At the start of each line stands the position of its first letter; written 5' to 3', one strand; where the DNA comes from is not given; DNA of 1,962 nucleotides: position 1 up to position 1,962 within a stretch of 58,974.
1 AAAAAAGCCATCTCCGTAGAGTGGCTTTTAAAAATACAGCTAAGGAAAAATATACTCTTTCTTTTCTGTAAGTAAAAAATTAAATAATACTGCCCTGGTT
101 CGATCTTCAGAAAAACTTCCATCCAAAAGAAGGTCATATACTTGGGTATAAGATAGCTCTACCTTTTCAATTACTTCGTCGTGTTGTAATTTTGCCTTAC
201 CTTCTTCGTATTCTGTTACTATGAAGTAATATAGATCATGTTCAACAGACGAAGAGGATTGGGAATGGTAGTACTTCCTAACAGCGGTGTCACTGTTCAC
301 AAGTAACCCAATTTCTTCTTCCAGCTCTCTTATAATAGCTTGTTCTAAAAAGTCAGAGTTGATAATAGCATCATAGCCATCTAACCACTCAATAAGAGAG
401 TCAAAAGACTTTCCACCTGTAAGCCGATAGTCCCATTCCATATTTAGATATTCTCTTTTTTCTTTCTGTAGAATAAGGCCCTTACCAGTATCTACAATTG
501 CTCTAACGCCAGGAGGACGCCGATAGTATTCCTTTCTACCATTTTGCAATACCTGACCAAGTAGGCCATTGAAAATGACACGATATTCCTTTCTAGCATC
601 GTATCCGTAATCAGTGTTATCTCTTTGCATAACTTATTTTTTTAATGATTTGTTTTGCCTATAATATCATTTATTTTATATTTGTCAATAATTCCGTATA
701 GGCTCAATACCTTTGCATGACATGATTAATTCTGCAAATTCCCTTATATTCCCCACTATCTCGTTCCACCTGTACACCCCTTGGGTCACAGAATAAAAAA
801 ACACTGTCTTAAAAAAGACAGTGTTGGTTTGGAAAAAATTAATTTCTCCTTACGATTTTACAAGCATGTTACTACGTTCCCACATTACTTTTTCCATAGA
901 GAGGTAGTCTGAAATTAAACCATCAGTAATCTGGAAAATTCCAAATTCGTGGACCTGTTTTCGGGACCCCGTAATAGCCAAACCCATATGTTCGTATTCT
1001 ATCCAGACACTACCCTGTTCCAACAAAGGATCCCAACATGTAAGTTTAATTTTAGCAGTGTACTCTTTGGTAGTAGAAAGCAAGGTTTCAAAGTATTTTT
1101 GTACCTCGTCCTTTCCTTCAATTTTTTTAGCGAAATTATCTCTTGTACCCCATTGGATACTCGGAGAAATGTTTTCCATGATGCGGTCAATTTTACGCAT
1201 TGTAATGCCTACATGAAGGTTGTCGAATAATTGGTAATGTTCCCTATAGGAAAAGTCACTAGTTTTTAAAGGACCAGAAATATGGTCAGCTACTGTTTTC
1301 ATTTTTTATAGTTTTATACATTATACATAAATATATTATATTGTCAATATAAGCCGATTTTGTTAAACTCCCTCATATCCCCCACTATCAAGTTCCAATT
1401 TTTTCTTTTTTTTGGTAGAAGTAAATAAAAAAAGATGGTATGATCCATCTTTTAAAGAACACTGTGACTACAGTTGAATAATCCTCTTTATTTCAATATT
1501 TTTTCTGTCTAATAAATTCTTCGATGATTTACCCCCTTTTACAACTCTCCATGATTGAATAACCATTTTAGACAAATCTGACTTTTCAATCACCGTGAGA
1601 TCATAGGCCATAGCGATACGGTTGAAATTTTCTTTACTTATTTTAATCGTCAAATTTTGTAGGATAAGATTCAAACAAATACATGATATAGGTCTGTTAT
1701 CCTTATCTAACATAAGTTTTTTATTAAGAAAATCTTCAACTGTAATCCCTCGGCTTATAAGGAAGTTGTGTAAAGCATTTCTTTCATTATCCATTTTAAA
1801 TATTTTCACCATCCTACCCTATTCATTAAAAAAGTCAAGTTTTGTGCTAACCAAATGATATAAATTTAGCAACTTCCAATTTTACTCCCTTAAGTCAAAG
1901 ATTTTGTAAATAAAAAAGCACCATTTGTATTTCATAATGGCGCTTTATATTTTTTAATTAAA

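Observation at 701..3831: Conserved intergenic module repeated between the genes of an orphan gene array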

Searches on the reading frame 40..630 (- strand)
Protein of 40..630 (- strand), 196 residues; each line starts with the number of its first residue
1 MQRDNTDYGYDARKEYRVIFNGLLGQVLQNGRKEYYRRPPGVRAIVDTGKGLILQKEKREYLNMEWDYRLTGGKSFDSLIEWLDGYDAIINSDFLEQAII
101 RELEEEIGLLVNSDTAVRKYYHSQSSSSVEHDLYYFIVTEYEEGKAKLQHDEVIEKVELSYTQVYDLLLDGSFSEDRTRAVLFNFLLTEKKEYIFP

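Call 12: search_protein_families(library=pfam, proteins=[window:40-630:-], max_evalue=0.1)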
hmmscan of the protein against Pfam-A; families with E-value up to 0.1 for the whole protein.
window:40-630:- (196 aa): 2 families
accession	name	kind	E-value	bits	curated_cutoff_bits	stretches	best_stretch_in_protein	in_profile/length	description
PF00293.34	NUDIX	-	9.3e-08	32.6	21.1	1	38-167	2-119/134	NUDIX domain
PF11332.13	DUF3134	-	0.05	14.4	25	1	77-118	22-61/70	Protein of unknown function (DUF3134)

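Call 17: find_encoding_contigs(protein=window:40-630:-, flank=10000, max_places=10)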
Protein window:40-630:- (196 aa): no gene with exactly this product is on record in the collection.
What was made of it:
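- Tried and rejected: The exact-protein look-up for g1 was not on record (call 17).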

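Call 62: search_protein_families(library=phrogs, proteins=[window:40-630:-], max_evalue=0.01)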
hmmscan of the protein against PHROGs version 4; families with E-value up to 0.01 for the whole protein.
window:40-630:- (196 aa): 1 family
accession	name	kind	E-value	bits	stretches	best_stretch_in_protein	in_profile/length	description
phrog_1198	-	other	0.001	19.8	1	95-152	79-138/253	MutT/NUDIX hydrolase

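Call 63: search_protein_families(library=padloc, proteins=[window:40-630:-], max_evalue=0.01)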
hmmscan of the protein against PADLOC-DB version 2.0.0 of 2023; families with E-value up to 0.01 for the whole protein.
window:40-630:- (196 aa): 1 family
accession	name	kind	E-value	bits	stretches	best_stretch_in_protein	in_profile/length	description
PDLC04899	PDC-S07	-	5e-06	24.2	1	95-157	48-107/135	-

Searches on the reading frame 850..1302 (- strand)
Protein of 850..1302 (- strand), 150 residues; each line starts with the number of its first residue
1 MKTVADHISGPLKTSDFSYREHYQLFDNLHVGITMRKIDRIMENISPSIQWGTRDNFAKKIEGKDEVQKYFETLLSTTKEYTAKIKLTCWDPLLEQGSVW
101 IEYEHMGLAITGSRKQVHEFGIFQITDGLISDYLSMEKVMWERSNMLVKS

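Call 12: search_protein_families(library=pfam, proteins=[window:850-1302:-], max_evalue=0.1)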
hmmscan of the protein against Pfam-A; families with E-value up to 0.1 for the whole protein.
window:850-1302:- (150 aa): 1 family
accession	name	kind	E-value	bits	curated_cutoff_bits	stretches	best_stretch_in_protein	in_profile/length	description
PF12680.13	SnoaL_2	-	2.7e-05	25.1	27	1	36-132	11-101/102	SnoaL-like domain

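Call 62: search_protein_families(library=phrogs, proteins=[window:850-1302:-], max_evalue=0.01)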
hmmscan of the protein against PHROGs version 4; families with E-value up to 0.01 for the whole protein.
window:850-1302:- (150 aa): 0 families

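Call 63: search_protein_families(library=padloc, proteins=[window:850-1302:-], max_evalue=0.01)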
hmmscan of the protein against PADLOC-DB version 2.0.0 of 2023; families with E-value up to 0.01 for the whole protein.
window:850-1302:- (150 aa): 0 families

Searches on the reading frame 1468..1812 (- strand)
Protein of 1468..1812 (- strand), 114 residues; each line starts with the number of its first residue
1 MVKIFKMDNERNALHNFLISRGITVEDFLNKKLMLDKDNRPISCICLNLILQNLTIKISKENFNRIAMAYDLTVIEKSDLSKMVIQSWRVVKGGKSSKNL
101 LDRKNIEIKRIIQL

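Call 12: search_protein_families(library=pfam, proteins=[window:1468-1812:-], max_evalue=0.1)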
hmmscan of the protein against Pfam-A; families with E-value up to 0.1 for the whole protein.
window:1468-1812:- (114 aa): 0 families

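Call 62: search_protein_families(library=phrogs, proteins=[window:1468-1812:-], max_evalue=0.01)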
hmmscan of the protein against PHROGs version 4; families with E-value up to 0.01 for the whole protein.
window:1468-1812:- (114 aa): 1 family
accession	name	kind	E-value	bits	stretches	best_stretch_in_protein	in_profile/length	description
phrog_1354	-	moron, auxiliary metabolic gene and host takeover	0.003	18.5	1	53-88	4-39/71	cef modifier of supressor tRNAs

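Call 63: search_protein_families(library=padloc, proteins=[window:1468-1812:-], max_evalue=0.01)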
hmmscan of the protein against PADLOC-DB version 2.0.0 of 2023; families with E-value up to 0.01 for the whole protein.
window:1468-1812:- (114 aa): 0 families

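Call 64: search_solved_structures(query=window:1468-1812:-, max_evalue=10)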
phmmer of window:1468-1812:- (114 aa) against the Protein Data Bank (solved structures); distinct sequences matched with E-value up to 10: 2.
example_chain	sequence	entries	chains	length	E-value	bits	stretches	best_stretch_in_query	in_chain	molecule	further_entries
1k6d_A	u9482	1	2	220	0.73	13.6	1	51-82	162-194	ACETATE COA-TRANSFERASE ALPHA SUBUNIT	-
5dbn_A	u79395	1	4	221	0.73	13.6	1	51-82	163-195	Acetate CoA-transferase subunit alpha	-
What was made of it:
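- No DNA-binding domain was detected in any array protein (calls 12, 62-64).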

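Call 72: predict_structure(protein=window:1468-1812:-)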
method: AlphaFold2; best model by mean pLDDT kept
length: 114 residues; sequences in the alignment: 1
mean_pLDDT: 39.1   pTM: 0.27
mean pLDDT of the five models: 39.1, 37.2, 36.4, 36.3, 34.1
residues with pLDDT >= 90: 0; 70-90: 0; 50-70: 16; < 50: 98
segments of 3 or more residues with pLDDT < 50: 1-13, 26-58, 69-114
pLDDT, mean of each block of 10 residues (from residue 1): 29 49 48 41 41 44 51 38 33 32 29 26
secondary structure, 60 per line:
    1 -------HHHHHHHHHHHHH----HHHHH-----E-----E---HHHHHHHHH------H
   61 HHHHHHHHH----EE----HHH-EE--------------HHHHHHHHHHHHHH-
elements in order: H8-20 H25-29 H45-53 H60-69 H100-113
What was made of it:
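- On Transcription-factor operator or regulon site: No DNA-binding domain was detectable in neighbouring proteins (calls 12, 62-64, 72).
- The structure model of the 114-aa protein is unusable, with pLDDT 39 (call 72).
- Tried and rejected: AlphaFold model of the 114-aa protein had pLDDT 39 and was unusable (call 72).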
